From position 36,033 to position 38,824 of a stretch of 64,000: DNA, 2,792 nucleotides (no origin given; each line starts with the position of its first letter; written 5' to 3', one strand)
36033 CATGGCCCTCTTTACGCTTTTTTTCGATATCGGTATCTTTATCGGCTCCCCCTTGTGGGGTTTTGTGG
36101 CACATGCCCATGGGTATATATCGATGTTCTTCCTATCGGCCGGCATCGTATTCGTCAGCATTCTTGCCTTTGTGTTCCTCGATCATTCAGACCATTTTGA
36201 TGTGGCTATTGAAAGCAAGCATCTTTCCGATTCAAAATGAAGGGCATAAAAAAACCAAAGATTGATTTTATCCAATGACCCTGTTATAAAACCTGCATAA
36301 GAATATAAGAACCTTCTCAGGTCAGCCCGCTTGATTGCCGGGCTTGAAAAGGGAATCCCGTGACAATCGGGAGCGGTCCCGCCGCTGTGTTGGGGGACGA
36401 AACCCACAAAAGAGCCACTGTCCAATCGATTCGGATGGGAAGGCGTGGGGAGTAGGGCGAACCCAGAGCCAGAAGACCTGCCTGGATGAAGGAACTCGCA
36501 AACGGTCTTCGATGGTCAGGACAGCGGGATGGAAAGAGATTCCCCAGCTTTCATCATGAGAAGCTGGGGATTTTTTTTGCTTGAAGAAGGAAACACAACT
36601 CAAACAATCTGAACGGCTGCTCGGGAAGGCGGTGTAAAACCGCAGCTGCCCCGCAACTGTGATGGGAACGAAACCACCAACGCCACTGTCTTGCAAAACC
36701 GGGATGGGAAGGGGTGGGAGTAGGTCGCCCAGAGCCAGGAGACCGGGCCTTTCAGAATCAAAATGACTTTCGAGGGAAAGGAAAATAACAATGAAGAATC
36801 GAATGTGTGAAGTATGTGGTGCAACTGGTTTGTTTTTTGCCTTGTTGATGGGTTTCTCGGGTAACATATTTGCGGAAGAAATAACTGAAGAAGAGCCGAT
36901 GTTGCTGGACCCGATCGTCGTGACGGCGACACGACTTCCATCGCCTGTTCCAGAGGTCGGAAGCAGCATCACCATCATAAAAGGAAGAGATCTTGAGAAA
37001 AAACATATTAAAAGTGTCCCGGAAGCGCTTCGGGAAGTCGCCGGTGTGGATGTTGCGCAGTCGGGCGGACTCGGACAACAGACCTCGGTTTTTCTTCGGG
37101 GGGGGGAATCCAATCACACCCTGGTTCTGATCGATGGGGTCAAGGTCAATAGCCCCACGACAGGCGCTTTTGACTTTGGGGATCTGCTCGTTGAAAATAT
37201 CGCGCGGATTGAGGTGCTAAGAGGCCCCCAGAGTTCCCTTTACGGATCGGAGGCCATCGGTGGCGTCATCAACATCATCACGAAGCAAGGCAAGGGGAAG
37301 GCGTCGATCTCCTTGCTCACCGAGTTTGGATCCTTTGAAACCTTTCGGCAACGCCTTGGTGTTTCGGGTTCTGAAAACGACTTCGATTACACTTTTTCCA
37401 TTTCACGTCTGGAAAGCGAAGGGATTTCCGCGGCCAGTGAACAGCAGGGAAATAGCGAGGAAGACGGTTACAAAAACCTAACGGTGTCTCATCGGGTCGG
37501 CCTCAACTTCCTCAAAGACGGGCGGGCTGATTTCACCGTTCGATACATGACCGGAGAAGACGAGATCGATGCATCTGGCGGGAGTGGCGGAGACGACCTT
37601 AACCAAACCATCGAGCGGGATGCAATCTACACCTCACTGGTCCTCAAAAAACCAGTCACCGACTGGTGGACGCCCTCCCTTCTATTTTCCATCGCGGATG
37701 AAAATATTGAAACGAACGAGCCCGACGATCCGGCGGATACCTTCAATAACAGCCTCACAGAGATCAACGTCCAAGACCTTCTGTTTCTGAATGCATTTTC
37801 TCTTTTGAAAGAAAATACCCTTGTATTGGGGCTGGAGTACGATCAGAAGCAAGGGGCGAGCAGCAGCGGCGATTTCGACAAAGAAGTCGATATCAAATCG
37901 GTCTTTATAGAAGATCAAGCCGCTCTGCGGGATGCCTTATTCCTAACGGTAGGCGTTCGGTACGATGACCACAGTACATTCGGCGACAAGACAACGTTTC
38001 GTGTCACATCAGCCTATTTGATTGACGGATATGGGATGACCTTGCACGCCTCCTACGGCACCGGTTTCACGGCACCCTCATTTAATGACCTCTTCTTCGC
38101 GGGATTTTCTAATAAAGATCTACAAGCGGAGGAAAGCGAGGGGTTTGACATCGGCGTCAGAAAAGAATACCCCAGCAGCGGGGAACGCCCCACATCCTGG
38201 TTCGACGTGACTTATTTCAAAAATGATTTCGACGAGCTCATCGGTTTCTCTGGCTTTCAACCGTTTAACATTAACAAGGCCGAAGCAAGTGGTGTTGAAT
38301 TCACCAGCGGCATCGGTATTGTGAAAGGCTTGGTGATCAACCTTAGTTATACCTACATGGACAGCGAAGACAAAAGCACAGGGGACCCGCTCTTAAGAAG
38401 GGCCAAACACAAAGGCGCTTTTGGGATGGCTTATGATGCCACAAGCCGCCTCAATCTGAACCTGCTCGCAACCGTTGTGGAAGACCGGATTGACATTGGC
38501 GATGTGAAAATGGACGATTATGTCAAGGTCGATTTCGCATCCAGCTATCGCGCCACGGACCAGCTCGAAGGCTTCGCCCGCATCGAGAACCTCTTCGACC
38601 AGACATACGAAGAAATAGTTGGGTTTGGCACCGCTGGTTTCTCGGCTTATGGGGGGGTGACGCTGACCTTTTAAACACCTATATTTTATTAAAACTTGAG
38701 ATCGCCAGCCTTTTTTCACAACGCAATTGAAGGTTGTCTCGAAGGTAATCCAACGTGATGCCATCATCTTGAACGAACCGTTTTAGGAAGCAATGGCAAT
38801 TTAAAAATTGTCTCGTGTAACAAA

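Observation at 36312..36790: Two complete cobalamin riboswitches in tandem in a single 5' leader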

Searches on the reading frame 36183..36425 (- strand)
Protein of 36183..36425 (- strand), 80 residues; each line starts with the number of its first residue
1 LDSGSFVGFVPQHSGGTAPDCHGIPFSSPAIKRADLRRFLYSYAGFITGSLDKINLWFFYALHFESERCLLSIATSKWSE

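Call 62: search_protein_families(library=pfam, proteins=[window:36183-36425:-], max_evalue=0.01)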
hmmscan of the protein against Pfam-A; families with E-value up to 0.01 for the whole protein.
window:36183-36425:- (80 aa): 0 families

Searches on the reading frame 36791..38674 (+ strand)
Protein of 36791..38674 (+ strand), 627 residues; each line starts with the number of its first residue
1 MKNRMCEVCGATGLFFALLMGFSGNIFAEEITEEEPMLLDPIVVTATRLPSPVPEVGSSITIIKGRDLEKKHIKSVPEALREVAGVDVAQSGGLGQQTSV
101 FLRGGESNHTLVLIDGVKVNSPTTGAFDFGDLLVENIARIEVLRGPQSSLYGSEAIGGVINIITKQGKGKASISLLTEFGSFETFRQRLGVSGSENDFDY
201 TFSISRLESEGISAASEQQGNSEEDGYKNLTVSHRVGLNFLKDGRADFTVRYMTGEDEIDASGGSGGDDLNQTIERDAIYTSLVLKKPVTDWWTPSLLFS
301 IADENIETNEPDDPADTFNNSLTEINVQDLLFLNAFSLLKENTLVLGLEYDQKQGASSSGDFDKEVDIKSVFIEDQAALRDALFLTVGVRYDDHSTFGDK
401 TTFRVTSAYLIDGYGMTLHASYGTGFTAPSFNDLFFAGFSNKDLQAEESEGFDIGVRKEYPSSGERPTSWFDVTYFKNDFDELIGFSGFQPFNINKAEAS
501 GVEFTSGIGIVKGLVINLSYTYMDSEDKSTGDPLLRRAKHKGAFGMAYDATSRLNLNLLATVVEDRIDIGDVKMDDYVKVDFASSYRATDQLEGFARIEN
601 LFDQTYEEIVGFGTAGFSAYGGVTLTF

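Call 6: search_protein_families(library=pfam, proteins=[window:36791-38674:+])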
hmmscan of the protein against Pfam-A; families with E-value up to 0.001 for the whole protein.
window:36791-38674:+ (627 aa): 2 families
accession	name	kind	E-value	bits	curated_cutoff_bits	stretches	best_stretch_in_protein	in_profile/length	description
PF00593.30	TonB_dep_Rec_b-barrel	-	1.6e-36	127.5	27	1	225-601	19-436/436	TonB dependent receptor-like, beta-barrel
PF07715.20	Plug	-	3.4e-28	98.7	23.9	1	55-159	4-107/107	TonB-dependent Receptor Plug Domain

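Call 8: find_related_loci(query=window:36791-38674:+, collection=genome_contigs, flank=4000)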
Query window:36791-38674:+ (627 aa) in genome_contigs; peptide patterns used: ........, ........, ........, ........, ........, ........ (x = any residue, [..] = any of these).
44 stretches matched a pattern; 3 encode a relative of the query (tblastn E <= 1e-3); 3 distinct loci.
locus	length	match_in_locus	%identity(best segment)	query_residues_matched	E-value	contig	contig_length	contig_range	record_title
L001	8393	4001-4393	33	55-187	1e-9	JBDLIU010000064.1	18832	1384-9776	MAG: Bacteroidota bacterium isolate MAG054 MAG054_64, whole genome shotgun sequence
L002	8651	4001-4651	22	14-222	5e-9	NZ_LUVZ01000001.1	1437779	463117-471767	Chryseobacterium cucumeris strain GSE06 scaffold_1, whole genome shotgun sequence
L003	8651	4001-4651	22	14-222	4e-9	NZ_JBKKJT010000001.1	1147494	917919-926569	Chryseobacterium cupriresistens strain EZn1 NODE_1_length_1147494_cov_32.394649, whole genome shotgun sequence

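Call 13: find_encoding_contigs(protein=window:36791-38674:+, flank=3000, max_places=6)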
Protein window:36791-38674:+ (627 aa): no gene with exactly this product is on record in the collection.

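Call 14: find_homologous_proteins(query=window:36791-38674:+, max_evalue=1e-30)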
Query window:36791-38674:+ (627 aa): 6255 proteins with E <= 1e-30 among 8000 candidates; the best 120 are listed.
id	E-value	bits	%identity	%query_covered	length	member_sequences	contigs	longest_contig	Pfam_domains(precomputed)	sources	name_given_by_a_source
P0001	0.0e+0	1382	100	99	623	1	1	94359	PF07715.21,PF00593.31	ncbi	ncbi:MAG: TonB-dependent receptor plug domain-containing protein [Nitrospiria bacterium]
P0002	1.0e-280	951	69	99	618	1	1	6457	PF07715.21,PF00593.31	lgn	-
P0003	8.1e-278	941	70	99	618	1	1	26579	PF07715.21,PF00593.31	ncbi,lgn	-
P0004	2.3e-276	936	68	100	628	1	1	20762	PF07715.21,PF00593.31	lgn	-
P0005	1.2e-264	898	65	100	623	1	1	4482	PF07715.21,PF00593.31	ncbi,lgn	ncbi:MAG: TonB-dependent receptor plug domain-containing protein, partial [Nitrospiria bacterium]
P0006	7.1e-264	895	65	100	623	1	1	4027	PF07715.21,PF00593.31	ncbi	ncbi:MAG: TonB-dependent receptor plug domain-containing protein [Nitrospiria bacterium]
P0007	9.6e-252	855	66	95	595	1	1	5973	PF07715.21,PF00593.31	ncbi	ncbi:MAG: TonB-dependent receptor plug domain-containing protein [Nitrospiria bacterium]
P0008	2.3e-168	580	48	93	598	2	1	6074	PF07715.21,PF00593.31,PF14905.13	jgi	jgi:vitamin B12 transporter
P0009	5.3e-142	493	43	99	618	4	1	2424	PF07715.21,PF00593.31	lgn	-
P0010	5.4e-142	493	43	95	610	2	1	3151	PF07715.21,PF00593.31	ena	-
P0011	7.6e-141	489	43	96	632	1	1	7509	PF07715.21,PF00593.31,PF14905.13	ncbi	-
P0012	9.3e-140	485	43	99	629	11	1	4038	PF07715.21,PF00593.31,PF14905.13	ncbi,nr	ncbi:MAG TPA: TonB-dependent receptor [Nitrospirales bacterium]|nr:TonB-dependent receptor [Nitrospi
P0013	1.4e-139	485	42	100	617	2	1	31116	PF07715.21,PF00593.31,PF14905.13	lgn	-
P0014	2.5e-139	484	42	97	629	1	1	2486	PF07715.21,PF00593.31,PF14905.13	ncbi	-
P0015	8.3e-139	482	43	96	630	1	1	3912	PF07715.21,PF00593.31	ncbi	-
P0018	3.1e-137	477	42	93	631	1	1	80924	PF07715.21,PF00593.31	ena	-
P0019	3.2e-137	477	46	91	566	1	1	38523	PF07715.21,PF00593.31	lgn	-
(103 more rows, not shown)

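Call 16: find_encoding_contigs(protein=P0002, flank=3000, max_places=2)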
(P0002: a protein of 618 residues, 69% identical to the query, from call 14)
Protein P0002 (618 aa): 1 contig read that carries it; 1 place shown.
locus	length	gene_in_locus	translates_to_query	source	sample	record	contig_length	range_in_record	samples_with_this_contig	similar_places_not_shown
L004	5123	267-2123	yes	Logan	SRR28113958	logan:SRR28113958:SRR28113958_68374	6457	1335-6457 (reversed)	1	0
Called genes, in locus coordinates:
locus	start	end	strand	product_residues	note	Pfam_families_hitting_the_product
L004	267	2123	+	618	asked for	PF07715:Plug, PF00593:TonB_dep_Rec_b-barrel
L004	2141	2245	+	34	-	-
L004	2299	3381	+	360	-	PF00155:Aminotran_1_2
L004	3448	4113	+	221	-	-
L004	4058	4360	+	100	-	-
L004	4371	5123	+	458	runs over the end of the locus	PF01656:CbiA, PF13500:AAA_26 (faint), PF07685:GATase_3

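Call 17: find_encoding_contigs(protein=P0003, flank=3000, max_places=2)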
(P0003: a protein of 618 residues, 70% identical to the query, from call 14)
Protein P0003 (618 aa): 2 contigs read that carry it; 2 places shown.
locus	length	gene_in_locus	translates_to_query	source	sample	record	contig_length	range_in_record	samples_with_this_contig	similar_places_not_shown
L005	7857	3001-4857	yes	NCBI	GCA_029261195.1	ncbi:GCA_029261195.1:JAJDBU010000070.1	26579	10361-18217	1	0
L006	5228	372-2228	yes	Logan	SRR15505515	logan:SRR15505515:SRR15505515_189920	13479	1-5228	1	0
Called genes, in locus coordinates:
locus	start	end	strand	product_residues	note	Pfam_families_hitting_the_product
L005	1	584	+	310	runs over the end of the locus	PF01497:Peripla_BP_2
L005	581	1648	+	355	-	PF01032:FecCD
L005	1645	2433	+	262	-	PF00005:ABC_tran, PF13304:AAA_21 (faint)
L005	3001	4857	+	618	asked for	PF07715:Plug, PF00593:TonB_dep_Rec_b-barrel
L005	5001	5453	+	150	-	PF02572:CobA_CobO_BtuR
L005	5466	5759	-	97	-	PF03992:ABM (weak), PF07876:Dabb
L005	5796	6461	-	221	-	PF02463:SMC_N (faint), PF00005:ABC_tran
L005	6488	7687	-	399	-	PF12704:MacB_PCD, PF02687:FtsX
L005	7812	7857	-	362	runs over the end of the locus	PF13784:Fic_N, PF02661:Fic, PF21248:SoFic-like_C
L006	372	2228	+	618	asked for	PF07715:Plug, PF00593:TonB_dep_Rec_b-barrel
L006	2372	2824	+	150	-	PF02572:CobA_CobO_BtuR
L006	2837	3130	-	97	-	PF03992:ABM (weak), PF07876:Dabb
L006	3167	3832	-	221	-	PF02463:SMC_N (faint), PF00005:ABC_tran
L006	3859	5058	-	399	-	PF12704:MacB_PCD, PF02687:FtsX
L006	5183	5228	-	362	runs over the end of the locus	PF13784:Fic_N, PF02661:Fic, PF21248:SoFic-like_C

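Call 18: find_encoding_contigs(protein=P0004, flank=3000, max_places=2)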
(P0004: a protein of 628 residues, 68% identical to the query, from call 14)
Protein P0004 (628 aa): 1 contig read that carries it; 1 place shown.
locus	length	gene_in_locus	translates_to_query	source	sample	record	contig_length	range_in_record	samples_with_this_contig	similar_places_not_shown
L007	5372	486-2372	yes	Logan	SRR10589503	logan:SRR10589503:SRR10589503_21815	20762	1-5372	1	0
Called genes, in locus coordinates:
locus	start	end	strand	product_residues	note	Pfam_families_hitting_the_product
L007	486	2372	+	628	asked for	PF07715:Plug, PF00593:TonB_dep_Rec_b-barrel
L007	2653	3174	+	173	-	PF02572:CobA_CobO_BtuR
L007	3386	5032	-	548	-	PF02463:SMC_N, PF13175:AAA_15 (weak), PF13476:AAA_23, PF13304:AAA_21 (faint)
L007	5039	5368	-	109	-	PF00085:Thioredoxin, PF13098:Thioredoxin_2, PF13905:Thioredoxin_8 (faint)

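Call 19: find_encoding_contigs(protein=P0005, flank=3000, max_places=2)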
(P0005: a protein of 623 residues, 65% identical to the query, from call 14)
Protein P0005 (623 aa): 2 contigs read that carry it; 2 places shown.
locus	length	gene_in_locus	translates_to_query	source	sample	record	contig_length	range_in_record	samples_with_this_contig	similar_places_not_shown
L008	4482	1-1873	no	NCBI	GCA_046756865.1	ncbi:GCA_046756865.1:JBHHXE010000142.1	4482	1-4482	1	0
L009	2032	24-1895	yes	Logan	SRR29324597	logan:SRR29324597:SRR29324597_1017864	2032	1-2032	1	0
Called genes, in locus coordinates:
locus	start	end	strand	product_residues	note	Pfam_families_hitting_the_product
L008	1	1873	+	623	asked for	PF07715:Plug, PF00593:TonB_dep_Rec_b-barrel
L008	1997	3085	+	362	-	PF00155:Aminotran_1_2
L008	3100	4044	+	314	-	PF01497:Peripla_BP_2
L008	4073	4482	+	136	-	PF01923:Cob_adeno_trans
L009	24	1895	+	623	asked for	PF07715:Plug, PF00593:TonB_dep_Rec_b-barrel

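Call 20: find_encoding_contigs(protein=P0006, flank=3000, max_places=2)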
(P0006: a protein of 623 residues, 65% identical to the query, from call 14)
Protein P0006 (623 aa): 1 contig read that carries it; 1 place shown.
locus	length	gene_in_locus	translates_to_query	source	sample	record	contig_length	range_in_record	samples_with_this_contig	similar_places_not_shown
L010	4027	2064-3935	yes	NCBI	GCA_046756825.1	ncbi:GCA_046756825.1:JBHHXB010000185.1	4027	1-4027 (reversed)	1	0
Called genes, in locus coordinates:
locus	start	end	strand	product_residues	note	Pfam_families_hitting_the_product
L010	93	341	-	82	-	PF01722:BolA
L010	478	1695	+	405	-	PF12832:MFS_1_like, PF00083:Sugar_tr, PF07690:MFS_1, PF06779:MFS_4, PF07690:MFS_1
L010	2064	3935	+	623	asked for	PF07715:Plug, PF00593:TonB_dep_Rec_b-barrel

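Call 21: find_encoding_contigs(protein=P0007, flank=3000, max_places=2)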
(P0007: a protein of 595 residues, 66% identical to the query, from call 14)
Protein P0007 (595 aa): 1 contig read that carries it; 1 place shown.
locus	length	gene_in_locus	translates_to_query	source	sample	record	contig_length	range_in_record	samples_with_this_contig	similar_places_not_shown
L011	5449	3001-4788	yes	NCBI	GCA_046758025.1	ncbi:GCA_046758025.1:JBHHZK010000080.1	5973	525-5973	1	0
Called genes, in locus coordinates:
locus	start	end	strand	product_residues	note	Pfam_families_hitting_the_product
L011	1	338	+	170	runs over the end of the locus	-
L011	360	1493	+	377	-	PF07705:CARDB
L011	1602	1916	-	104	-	PF13560:HTH_31 (weak), PF01381:HTH_3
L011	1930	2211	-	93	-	PF05015:HigB-like_toxin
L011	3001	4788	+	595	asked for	PF07715:Plug, PF00593:TonB_dep_Rec_b-barrel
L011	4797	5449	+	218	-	PF01497:Peripla_BP_2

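Call 22: find_encoding_contigs(protein=P0008, flank=3000, max_places=2)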
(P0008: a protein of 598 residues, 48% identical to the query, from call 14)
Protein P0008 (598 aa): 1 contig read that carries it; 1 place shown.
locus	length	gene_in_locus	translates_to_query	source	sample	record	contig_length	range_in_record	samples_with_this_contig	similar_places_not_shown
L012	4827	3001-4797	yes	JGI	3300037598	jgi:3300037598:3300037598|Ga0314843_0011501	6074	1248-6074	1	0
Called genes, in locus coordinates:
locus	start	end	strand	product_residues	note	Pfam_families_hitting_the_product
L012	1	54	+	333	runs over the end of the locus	PF02154:FliM, PF01052:FliMN_C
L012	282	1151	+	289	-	PF01497:Peripla_BP_2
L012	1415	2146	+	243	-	PF01032:FecCD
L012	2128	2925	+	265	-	PF00005:ABC_tran, PF02463:SMC_N (weak), PF13304:AAA_21 (weak)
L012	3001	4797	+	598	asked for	PF07715:Plug, PF00593:TonB_dep_Rec_b-barrel, PF14905:OMP_b-brl_3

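Call 51: find_encoding_contigs(protein=P0019, flank=2500, max_places=1)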
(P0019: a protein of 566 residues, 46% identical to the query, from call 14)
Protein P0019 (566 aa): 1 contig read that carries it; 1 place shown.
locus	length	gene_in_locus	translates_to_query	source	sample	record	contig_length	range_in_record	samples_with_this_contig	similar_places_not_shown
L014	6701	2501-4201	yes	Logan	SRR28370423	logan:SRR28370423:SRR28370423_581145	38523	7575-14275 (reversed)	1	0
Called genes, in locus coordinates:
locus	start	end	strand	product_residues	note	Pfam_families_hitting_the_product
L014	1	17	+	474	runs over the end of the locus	PF00875:DNA_photolyase, PF03441:FAD_binding_7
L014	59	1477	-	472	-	PF01471:PG_binding_1, PF09374:PG_binding_3 (faint)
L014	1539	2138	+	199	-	PF02572:CobA_CobO_BtuR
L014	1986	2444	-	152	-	-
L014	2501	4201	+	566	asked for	PF07715:Plug, PF00593:TonB_dep_Rec_b-barrel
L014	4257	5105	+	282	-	PF01497:Peripla_BP_2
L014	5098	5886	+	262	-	PF00005:ABC_tran, PF13304:AAA_21 (faint)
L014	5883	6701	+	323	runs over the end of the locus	PF01032:FecCD, PF00950:ABC-3 (weak)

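Call 52: find_encoding_contigs(protein=P0013, flank=2500, max_places=1)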
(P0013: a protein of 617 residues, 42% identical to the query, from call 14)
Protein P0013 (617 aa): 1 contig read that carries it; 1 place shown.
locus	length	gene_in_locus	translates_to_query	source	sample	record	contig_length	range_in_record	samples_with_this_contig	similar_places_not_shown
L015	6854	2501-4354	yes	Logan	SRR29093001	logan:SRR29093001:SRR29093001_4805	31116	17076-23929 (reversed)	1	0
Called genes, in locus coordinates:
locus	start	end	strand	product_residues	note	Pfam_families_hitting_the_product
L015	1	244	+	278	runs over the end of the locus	PF00005:ABC_tran, PF13304:AAA_21 (faint)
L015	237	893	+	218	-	PF01618:MotA_ExbB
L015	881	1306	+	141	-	PF02472:ExbD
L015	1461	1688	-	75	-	-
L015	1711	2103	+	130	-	PF03544:TonB_C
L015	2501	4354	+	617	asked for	PF07715:Plug, PF00593:TonB_dep_Rec_b-barrel, PF14905:OMP_b-brl_3 (weak)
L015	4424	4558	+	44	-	-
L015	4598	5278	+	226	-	PF00881:Nitroreductase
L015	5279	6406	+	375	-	PF00155:Aminotran_1_2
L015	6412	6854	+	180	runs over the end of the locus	PF02283:CobU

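Call 53: find_encoding_contigs(protein=P0018, flank=2500, max_places=1)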
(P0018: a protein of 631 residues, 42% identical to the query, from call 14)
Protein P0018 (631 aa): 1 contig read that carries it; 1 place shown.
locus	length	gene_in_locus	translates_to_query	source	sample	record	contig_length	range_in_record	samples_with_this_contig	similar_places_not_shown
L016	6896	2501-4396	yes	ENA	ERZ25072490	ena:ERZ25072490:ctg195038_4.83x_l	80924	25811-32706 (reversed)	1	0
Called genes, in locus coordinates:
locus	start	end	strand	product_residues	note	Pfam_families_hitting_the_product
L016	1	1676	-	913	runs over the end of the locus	PF04879:Molybdop_Fe4S4, PF00384:Molybdopterin, PF01568:Molydop_binding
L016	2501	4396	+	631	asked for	PF07715:Plug, PF00593:TonB_dep_Rec_b-barrel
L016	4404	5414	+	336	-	PF02277:DBI_PRT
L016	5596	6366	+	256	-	PF02654:CobS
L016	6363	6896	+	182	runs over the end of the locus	PF00300:His_Phos_1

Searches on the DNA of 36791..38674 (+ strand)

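Call 23: search_rna_families(sources=[L004, L005, L006, L007, L008, L009, L010, L011, L012], threshold=gathering)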
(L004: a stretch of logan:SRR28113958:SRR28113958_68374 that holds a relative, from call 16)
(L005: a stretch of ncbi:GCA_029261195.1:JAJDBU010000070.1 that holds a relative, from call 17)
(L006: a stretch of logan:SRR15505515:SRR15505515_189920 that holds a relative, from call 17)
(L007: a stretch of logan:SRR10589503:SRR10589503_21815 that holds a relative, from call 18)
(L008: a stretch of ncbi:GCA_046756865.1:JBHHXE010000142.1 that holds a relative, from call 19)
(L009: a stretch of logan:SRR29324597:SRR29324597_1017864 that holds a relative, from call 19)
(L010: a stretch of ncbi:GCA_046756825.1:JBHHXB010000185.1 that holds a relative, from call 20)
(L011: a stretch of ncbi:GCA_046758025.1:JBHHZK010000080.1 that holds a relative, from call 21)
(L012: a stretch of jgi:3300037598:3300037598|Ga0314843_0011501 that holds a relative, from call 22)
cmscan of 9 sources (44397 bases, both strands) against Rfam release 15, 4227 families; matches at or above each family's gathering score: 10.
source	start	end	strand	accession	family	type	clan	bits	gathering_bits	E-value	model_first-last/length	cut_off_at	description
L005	2481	2674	+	RF00174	Cobalamin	Cis-reg; riboswitch;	CL00101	121.6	31.5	3.7e-30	1-189/189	no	Cobalamin riboswitch aptamer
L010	1740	1934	+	RF00174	Cobalamin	Cis-reg; riboswitch;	CL00101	120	31.5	1.1e-29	1-189/189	no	Cobalamin riboswitch aptamer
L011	2443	2640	+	RF00174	Cobalamin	Cis-reg; riboswitch;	CL00101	120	31.5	1.1e-29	1-189/189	no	Cobalamin riboswitch aptamer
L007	1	176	+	RF00174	Cobalamin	Cis-reg; riboswitch;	CL00101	103.1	31.5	7.4e-25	25-189/189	5'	Cobalamin riboswitch aptamer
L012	86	262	+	RF00174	Cobalamin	Cis-reg; riboswitch;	CL00101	95.9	31.5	8.3e-23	1-189/189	no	Cobalamin riboswitch aptamer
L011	2728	2895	+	RF00174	Cobalamin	Cis-reg; riboswitch;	CL00101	94.7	31.5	1.9e-22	1-189/189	no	Cobalamin riboswitch aptamer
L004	62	229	+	RF00174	Cobalamin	Cis-reg; riboswitch;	CL00101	94.5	31.5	2.1e-22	1-189/189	no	Cobalamin riboswitch aptamer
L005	2800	2963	+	RF00174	Cobalamin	Cis-reg; riboswitch;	CL00101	89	31.5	8.1e-21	1-189/189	no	Cobalamin riboswitch aptamer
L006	171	334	+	RF00174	Cobalamin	Cis-reg; riboswitch;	CL00101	89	31.5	8.1e-21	1-189/189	no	Cobalamin riboswitch aptamer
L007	297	460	+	RF00174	Cobalamin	Cis-reg; riboswitch;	CL00101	87.4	31.5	2.4e-20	1-189/189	no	Cobalamin riboswitch aptamer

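Call 54: search_rna_families(sources=[L014, L015, L016], threshold=gathering)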
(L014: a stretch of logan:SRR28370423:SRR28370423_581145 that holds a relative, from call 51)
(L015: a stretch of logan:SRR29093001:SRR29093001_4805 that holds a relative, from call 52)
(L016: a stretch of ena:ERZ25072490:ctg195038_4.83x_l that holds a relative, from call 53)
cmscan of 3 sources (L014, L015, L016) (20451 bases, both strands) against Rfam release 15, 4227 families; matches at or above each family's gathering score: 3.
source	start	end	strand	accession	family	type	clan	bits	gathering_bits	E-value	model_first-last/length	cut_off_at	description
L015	2210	2405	+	RF00174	Cobalamin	Cis-reg; riboswitch;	CL00101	117.2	31.5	3.1e-29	1-189/189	no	Cobalamin riboswitch aptamer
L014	2154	2332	+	RF00174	Cobalamin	Cis-reg; riboswitch;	CL00101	90.5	31.5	1.4e-21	1-189/189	no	Cobalamin riboswitch aptamer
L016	2240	2467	+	RF00174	Cobalamin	Cis-reg; riboswitch;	CL00101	71.2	31.5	4.5e-16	1-189/189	no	Cobalamin riboswitch aptamer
